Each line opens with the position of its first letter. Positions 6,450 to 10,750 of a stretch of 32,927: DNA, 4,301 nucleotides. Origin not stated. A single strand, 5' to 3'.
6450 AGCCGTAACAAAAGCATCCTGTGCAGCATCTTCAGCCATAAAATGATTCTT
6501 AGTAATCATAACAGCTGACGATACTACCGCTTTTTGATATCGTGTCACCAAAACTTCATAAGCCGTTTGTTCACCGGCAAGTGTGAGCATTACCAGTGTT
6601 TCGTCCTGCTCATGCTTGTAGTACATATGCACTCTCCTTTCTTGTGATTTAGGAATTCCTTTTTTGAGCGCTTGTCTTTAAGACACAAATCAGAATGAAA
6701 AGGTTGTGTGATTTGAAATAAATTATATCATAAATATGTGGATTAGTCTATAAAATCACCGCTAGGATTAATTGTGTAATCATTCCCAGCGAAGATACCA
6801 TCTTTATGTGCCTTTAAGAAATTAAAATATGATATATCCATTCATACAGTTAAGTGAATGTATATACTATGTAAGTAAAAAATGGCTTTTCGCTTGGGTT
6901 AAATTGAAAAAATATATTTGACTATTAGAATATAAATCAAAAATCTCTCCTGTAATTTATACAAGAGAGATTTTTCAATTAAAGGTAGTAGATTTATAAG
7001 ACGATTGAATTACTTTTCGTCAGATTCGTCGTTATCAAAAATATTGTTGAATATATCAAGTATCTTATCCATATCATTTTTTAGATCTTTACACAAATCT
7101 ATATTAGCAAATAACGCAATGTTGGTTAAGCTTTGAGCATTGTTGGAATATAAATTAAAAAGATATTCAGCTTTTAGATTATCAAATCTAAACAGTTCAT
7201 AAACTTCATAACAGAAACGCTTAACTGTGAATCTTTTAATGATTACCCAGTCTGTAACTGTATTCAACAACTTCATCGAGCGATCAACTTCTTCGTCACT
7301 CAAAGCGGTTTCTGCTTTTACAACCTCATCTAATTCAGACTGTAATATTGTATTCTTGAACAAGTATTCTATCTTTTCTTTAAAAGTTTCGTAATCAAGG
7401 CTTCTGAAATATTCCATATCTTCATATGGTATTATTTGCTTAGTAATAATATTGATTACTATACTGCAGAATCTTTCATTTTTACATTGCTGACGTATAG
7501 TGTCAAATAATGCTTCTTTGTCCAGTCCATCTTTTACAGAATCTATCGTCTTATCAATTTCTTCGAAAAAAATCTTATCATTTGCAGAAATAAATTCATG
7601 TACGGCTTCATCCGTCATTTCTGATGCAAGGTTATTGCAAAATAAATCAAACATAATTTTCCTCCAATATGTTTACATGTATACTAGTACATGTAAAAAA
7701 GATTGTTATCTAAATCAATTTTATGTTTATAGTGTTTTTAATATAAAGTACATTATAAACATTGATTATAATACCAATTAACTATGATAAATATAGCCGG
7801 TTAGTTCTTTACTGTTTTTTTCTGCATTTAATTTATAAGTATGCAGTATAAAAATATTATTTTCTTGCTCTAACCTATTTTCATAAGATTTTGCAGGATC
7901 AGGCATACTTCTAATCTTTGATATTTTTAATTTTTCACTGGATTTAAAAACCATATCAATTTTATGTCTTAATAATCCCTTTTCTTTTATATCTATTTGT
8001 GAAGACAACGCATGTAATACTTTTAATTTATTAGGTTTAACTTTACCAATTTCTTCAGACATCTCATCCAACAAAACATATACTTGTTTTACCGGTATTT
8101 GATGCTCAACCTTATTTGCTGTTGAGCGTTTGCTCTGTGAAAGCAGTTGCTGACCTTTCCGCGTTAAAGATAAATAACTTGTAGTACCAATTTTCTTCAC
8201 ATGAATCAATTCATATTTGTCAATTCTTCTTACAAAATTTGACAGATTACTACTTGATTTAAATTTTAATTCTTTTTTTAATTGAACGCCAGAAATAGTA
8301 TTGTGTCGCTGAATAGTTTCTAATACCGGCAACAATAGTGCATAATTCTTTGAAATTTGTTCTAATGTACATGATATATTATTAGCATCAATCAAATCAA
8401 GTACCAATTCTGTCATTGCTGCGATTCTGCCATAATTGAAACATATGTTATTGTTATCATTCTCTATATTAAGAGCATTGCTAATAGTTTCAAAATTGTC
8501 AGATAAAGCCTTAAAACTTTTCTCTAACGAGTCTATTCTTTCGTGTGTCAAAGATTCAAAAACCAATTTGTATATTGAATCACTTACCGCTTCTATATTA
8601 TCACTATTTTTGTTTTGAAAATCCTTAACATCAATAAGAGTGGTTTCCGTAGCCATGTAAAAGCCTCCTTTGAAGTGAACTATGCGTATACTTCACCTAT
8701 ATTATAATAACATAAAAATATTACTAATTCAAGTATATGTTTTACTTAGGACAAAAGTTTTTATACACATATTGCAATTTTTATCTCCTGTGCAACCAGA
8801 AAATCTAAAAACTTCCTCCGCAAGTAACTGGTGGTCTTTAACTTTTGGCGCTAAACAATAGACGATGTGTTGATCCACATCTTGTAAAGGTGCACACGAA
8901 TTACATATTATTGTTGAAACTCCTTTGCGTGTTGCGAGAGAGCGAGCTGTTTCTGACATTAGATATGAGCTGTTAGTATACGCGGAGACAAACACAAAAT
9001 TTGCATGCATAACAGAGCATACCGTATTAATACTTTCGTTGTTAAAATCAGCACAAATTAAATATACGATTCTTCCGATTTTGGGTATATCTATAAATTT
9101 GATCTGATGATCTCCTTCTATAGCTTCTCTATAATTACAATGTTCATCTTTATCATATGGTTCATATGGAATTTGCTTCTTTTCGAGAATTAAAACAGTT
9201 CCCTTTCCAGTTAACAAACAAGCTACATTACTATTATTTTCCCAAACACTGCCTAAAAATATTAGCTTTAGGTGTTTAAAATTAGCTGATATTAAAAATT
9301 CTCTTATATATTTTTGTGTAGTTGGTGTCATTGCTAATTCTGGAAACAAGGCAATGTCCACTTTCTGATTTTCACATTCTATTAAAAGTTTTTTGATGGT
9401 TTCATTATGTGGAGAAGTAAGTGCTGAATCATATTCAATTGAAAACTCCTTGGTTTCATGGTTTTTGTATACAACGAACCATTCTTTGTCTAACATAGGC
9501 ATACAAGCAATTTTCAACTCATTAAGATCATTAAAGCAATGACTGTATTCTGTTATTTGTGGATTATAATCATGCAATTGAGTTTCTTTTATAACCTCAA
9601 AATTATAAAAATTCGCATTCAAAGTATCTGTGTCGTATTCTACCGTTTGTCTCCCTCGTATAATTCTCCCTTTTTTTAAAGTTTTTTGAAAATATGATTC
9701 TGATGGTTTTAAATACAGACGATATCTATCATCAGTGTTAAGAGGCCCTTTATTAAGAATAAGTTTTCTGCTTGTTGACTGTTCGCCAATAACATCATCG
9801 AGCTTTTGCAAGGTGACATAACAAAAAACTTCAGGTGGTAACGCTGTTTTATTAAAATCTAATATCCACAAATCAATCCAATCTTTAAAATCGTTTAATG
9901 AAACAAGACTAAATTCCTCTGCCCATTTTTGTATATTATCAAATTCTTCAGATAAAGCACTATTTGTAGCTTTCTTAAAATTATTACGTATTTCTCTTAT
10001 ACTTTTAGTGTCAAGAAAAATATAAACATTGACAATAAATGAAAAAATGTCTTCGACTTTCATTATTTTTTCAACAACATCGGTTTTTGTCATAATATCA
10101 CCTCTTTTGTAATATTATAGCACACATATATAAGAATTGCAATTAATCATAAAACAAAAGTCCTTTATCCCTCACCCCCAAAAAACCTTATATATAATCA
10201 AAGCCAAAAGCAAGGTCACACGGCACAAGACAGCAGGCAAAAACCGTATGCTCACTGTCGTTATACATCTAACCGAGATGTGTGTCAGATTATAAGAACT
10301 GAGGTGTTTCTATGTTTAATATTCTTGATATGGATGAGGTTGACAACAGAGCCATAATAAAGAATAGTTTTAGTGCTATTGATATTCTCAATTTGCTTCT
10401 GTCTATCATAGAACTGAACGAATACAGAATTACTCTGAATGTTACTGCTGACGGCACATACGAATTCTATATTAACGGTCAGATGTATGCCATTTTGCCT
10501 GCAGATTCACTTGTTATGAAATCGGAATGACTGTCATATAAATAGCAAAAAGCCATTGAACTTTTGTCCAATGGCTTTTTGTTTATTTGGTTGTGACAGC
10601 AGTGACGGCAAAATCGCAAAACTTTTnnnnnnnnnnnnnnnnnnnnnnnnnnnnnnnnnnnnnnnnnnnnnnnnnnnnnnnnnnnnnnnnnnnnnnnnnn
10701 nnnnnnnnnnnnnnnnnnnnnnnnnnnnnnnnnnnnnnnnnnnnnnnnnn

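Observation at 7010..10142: AT-rich three-gene cassette (CN-hydrolase-like fusion, wHTH protein, acidic helical protein) as cargo of a mobile island: candidate undescribed conflict/defence system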

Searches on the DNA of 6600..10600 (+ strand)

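Call 97: search_dna_similar(query=window:6600-10600:+, collection=plasmids, mode=distant, max_rows=10)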
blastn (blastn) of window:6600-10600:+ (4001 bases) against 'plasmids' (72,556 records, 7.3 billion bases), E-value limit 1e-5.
No match.

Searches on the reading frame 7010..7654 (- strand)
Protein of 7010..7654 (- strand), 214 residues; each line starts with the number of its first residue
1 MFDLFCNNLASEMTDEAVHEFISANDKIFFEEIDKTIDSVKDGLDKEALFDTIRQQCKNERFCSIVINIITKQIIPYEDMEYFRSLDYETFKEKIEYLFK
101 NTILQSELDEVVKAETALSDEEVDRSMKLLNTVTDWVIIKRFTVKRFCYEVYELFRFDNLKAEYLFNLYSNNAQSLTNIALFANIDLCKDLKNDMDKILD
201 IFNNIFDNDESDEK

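Call 5: search_protein_families(library=pfam, proteins=[window:7010-7654:-], max_evalue=1)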
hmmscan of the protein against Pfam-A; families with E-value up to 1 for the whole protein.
window:7010-7654:- (214 aa): 2 families
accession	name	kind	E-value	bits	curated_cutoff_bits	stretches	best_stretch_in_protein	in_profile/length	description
PF06398.17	Pex24p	-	0.00021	20.9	26.8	1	105-178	221-278/358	Integral peroxisomal membrane peroxin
PF12363.14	Phage_TAC_12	-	0.81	10.6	26.2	1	25-62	65-102/111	Phage tail assembly chaperone protein, TAC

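Call 6: search_protein_families(library=padloc, proteins=[window:7010-7654:-], max_evalue=1)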
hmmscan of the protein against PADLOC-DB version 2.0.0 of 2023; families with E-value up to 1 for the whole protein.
window:7010-7654:- (214 aa): 0 families

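Call 7: search_protein_families(library=ncbifam, proteins=[window:7010-7654:-], max_evalue=1)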
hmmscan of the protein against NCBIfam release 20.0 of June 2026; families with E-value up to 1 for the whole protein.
window:7010-7654:- (214 aa): 0 families

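Call 48: search_solved_structures(query=A4, max_evalue=10, show_alignments=1)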
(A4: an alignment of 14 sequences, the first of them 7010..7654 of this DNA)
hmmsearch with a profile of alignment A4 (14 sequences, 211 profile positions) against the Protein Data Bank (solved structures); distinct sequences matched with E-value up to 10: 1.
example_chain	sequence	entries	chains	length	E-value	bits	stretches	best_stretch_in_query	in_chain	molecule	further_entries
4j2f_A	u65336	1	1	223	1.1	11.9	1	154-192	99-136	Glutathione s-transferase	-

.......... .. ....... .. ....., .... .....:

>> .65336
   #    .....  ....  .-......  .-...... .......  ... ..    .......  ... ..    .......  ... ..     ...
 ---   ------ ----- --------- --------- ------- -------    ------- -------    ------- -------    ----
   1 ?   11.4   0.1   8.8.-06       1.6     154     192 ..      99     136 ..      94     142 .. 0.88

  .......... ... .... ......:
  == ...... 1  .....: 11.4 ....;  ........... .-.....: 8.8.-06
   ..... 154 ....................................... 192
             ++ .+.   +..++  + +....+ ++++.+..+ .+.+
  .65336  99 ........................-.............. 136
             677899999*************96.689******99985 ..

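Call 50: find_homologous_proteins(query=A4, max_evalue=0.001)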
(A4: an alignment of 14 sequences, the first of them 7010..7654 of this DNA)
Query A4 (14 sequences) (214 aa, profile of the alignment): 5 proteins with E <= 0.001 among 2760 candidates.
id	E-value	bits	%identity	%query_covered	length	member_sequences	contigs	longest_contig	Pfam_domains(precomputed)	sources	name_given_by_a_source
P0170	1.0e-65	239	100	100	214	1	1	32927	-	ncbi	-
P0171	1.2e-61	226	40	9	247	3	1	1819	-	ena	-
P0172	7.0e-52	194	31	17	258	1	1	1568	-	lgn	-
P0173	4.1e-48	182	53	100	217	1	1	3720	-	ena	-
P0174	7.2e-45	171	19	75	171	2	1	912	-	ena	-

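Call 55: search_protein_families(library=phrogs, proteins=[window:7010-7654:-], max_evalue=0.01)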
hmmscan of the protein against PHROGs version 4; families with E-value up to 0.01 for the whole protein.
window:7010-7654:- (214 aa): 0 families

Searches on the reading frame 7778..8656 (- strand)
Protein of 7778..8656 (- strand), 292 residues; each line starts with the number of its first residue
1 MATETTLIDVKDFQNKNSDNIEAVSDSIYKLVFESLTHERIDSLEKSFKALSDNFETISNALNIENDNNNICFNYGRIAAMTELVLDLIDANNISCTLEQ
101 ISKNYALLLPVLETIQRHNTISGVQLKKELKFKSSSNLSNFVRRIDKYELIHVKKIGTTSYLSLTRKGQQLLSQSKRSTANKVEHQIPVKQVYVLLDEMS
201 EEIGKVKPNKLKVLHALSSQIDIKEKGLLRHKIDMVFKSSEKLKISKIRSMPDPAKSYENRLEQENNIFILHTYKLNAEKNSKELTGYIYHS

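Call 5: search_protein_families(library=pfam, proteins=[window:7778-8656:-], max_evalue=1)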
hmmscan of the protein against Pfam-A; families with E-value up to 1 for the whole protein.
window:7778-8656:- (292 aa): 4 families
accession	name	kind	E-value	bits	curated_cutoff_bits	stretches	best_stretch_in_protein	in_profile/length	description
PF19962.4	EAD9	-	0.061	13.5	25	1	40-69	7-36/62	Effector-associated domain 9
PF18330.7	Lig_C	-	0.1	13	25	1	106-147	45-86/125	Ligase Pab1020 C-terminal region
PF22665.2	DUF6293_C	-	0.12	13.3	27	1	140-172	66-98/101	DUF6293 C-terminal winged helix domain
PF05377.16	FlaC_arch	-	0.6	11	27.8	0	40-62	1-23/55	Flagella accessory protein C (FlaC)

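Call 6: search_protein_families(library=padloc, proteins=[window:7778-8656:-], max_evalue=1)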
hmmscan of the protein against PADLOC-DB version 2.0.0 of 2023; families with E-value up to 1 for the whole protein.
window:7778-8656:- (292 aa): 2 families
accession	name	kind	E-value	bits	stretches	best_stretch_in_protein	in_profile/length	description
PDLC01852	CARF3--CARF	-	0.012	13.6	1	109-169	146-205/208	-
PDLC02975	WH_III-A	-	0.02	13.3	1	135-190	32-83/103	-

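Call 7: search_protein_families(library=ncbifam, proteins=[window:7778-8656:-], max_evalue=1)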
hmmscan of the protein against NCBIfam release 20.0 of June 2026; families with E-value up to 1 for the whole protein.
window:7778-8656:- (292 aa): 2 families
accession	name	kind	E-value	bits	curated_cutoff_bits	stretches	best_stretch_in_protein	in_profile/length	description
NF047367.1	redox_TF_RrpA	exception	0.034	14.4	185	1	95-172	9-87/101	MarR family transcription factor RrpA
TIGR02553.1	SipD_IpaD_SspD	equivalog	0.058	12.9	219.25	1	3-99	100-183/317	type III secretion system needle tip protein SctA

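Call 23: find_homologous_proteins(query=window:7778-8656:-, max_evalue=0.001)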
Query window:7778-8656:- (292 aa): 6 proteins with E <= 0.001 among 1807 candidates.
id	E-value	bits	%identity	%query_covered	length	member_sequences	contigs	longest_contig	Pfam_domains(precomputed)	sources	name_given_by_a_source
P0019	1.3e-179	613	100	100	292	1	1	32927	-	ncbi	-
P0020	3.3e-92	327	60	86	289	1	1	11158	-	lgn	-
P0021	8.6e-92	325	60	89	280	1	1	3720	-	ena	-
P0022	2.2e-53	199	40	85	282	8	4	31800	-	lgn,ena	-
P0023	3.7e-47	179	42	79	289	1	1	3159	-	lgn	-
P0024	6.9e-40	155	36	81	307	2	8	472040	PF23159.2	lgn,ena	-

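Call 25: search_protein_families(library=pfam, proteins=[P0024, P0022], max_evalue=0.1)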
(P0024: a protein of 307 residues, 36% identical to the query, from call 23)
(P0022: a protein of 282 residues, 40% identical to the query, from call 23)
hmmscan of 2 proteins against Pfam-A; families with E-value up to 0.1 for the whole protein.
P0024 (307 aa): 3 families
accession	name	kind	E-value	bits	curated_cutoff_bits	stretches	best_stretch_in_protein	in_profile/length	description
PF23159.1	WH_Rok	-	2.7e-05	24.6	27.6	1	114-159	5-53/58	Repressor Rok winged helix domain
PF01047.28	MarR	-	0.0024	18.2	24.6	1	114-157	8-50/59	MarR family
PF20281.3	CTD5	-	0.016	15.2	25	1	47-135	65-153/207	C-terminal domain 5 of the ABC-three component (ABC-3C) systems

P0022 (282 aa): 4 families
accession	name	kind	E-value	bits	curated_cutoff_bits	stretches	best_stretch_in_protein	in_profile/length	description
PF23159.1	WH_Rok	-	0.0031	18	27.6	1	115-155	10-53/58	Repressor Rok winged helix domain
PF13735.12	tRNA_NucTran2_2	-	0.0051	17.2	27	0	67-145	57-130/149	tRNA nucleotidyltransferase domain 2 putative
PF08651.15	DASH_Duo1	-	0.055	13.7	25.4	0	37-90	13-63/74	DASH complex subunit Duo1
PF22665.2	DUF6293_C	-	0.069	14.1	27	0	138-171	65-98/101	DUF6293 C-terminal winged helix domain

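Call 47: search_solved_structures(query=A3, max_evalue=10, show_alignments=2)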
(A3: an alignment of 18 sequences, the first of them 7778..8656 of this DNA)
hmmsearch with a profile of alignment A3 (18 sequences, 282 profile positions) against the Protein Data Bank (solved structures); distinct sequences matched with E-value up to 10: 27.
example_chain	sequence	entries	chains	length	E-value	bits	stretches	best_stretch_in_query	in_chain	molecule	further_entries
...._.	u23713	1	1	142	0.00018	23.9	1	91-196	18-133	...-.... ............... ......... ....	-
7dvr_A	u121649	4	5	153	0.00021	23.7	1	120-214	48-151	HTH marR-type domain-containing protein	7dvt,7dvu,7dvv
7dvs_A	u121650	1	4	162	0.00028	23.3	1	120-170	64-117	MarR family transcriptional regulator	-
5aip_A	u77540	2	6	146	0.00053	22.4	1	112-205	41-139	TRANSCRIPTIONAL REGULATOR, MARR FAMILY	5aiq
2ef8_A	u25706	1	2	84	0.001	21.4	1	105-153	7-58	Putative transcription factor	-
1z91_A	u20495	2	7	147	0.018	17.3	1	111-171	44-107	Organic hydroperoxide resistance transcriptional regulator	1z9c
1r22_A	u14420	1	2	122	0.035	16.4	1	113-164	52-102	Transcriptional repressor smtB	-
3jth_A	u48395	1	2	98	0.04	16.2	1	115-165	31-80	Transcription activator HlyU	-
5znx_A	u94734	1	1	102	0.044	16.1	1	115-165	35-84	Transcriptional activator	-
6cdb_A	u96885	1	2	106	0.047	16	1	115-164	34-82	ArsR family transcriptional regulator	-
2fbi_A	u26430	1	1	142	0.054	15.7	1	112-207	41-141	probable transcriptional regulator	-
7dvn_A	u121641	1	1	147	0.067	15.4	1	110-178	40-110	MarR family transcriptional regulator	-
8p4y_A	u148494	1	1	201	0.068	15.4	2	8-59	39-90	Protein origami triangle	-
3bja_A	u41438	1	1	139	0.074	15.3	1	98-174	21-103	Transcriptional regulator, MarR family, putative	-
4k2e_A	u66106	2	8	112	0.074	15.3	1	119-166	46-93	Transcriptional activator HlyU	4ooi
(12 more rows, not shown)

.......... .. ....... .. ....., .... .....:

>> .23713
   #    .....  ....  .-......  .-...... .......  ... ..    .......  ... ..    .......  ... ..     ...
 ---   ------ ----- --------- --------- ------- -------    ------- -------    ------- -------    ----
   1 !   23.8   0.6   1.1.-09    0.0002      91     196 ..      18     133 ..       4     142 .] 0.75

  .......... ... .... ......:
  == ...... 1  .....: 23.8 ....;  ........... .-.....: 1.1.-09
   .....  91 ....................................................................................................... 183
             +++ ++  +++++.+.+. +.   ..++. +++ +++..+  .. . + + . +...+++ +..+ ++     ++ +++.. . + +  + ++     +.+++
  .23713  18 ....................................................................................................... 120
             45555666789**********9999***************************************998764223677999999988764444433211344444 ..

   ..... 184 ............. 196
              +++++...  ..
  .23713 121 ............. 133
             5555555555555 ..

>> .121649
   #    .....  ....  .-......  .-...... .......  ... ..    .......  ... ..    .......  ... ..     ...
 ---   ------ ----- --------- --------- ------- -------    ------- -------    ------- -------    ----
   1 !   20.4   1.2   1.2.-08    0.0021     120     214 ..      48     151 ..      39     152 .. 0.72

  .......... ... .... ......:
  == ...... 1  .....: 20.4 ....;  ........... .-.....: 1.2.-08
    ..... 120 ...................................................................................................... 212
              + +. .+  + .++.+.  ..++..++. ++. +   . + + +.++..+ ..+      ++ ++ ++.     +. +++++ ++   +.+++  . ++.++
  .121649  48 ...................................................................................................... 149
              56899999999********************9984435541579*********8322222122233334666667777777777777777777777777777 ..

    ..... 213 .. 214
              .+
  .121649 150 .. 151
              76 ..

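Call 55: search_protein_families(library=phrogs, proteins=[window:7778-8656:-], max_evalue=0.01)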
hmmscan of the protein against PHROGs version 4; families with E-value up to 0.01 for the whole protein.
window:7778-8656:- (292 aa): 1 family
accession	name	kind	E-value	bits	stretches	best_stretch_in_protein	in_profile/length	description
phrog_8300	-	unknown function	0.0077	17.5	0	4-64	32-92/107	-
